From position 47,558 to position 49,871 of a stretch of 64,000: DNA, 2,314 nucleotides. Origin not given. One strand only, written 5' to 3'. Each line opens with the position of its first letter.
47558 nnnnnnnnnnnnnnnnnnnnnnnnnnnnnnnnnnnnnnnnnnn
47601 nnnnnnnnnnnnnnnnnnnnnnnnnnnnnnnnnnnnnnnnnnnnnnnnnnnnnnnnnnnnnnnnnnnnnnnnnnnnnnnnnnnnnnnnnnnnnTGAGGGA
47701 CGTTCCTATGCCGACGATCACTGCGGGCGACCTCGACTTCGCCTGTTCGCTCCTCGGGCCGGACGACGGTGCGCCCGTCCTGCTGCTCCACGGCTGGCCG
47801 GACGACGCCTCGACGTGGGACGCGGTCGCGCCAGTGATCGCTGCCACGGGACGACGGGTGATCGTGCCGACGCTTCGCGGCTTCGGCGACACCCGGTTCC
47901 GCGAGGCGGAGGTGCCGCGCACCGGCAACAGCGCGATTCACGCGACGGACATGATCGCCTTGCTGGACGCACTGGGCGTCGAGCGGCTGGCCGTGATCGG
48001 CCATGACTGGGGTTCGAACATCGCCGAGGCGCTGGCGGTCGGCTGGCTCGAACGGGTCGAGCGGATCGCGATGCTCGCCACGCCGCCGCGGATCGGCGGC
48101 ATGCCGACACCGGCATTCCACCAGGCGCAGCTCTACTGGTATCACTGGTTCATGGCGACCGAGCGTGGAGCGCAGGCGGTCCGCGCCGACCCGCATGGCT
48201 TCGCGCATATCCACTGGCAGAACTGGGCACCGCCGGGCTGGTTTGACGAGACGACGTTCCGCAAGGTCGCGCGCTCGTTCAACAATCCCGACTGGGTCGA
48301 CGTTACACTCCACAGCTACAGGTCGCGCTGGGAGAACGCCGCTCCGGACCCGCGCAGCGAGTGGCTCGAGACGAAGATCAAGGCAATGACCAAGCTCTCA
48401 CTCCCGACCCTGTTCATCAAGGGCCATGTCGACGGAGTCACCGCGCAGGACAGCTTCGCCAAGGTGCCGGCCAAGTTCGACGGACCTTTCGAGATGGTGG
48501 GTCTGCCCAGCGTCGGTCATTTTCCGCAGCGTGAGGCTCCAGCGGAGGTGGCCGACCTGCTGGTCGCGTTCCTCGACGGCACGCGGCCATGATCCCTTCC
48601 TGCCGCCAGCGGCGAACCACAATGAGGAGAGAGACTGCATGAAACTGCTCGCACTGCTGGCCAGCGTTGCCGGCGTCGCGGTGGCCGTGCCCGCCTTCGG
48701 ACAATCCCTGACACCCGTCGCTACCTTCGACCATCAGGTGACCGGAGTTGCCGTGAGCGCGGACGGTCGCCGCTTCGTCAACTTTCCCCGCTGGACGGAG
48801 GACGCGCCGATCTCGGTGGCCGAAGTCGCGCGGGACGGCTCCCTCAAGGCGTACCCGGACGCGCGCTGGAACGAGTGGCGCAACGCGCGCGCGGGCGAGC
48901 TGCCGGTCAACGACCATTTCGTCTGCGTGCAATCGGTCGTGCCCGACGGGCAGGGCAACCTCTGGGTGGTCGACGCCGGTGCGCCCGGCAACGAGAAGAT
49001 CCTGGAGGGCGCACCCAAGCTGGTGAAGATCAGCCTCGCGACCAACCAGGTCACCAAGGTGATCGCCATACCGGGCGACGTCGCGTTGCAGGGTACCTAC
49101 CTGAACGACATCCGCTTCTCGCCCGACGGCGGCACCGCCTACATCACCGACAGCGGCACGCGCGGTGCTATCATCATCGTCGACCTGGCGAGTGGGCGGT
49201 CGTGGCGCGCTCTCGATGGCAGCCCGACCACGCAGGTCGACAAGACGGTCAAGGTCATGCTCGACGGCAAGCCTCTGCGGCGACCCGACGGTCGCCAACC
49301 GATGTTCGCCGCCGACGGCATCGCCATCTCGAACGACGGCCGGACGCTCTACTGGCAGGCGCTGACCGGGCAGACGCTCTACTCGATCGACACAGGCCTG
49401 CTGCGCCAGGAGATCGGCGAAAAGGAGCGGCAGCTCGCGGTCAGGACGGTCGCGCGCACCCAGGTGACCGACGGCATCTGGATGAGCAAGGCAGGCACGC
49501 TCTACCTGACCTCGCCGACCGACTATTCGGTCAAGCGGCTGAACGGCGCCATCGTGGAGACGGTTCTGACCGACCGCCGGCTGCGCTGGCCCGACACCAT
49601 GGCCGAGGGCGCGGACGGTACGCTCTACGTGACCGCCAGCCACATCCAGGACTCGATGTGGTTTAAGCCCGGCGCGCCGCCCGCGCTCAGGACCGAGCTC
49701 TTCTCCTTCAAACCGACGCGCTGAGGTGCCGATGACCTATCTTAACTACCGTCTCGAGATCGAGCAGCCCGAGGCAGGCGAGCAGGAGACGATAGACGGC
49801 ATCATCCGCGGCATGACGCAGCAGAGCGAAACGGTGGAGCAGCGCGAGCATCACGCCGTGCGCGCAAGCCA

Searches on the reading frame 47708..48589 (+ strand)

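Call 50: search_protein_families(library=pfam, proteins=[window:47708-48589:+], max_evalue=0.001)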
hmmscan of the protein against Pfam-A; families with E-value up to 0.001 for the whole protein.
window:47708-48589:+ (294 aa): 3 families
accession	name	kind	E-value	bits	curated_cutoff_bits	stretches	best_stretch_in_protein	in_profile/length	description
PF00561.26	Abhydrolase_1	-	2e-19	70.6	25.8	1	23-274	2-241/245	alpha/beta hydrolase fold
PF12697.13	Abhydrolase_6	-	6.2e-18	66.7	26.3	1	24-283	1-216/217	Alpha/beta hydrolase family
PF12146.15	Hydrolase_4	-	3.4e-05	23.7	27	1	23-140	6-125/239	Serine aminopeptidase, S33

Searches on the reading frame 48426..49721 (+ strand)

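Call 50: search_protein_families(library=pfam, proteins=[window:48426-49721:+], max_evalue=0.001)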
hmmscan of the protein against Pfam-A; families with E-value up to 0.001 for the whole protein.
window:48426-49721:+ (432 aa): 3 families
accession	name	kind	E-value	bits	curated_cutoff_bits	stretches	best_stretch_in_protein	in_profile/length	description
PF03022.22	MRJP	-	6.3e-27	95.1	19.8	1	168-372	3-212/288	Major royal jelly protein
PF08450.18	SGL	-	1.2e-07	32.1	26.3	1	292-405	132-245/246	SMP-30/Gluconolactonase/LRE-like region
PF07676.18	PD40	-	0.00067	20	20.9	0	298-310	13-25/38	WD40-like Beta Propeller Repeat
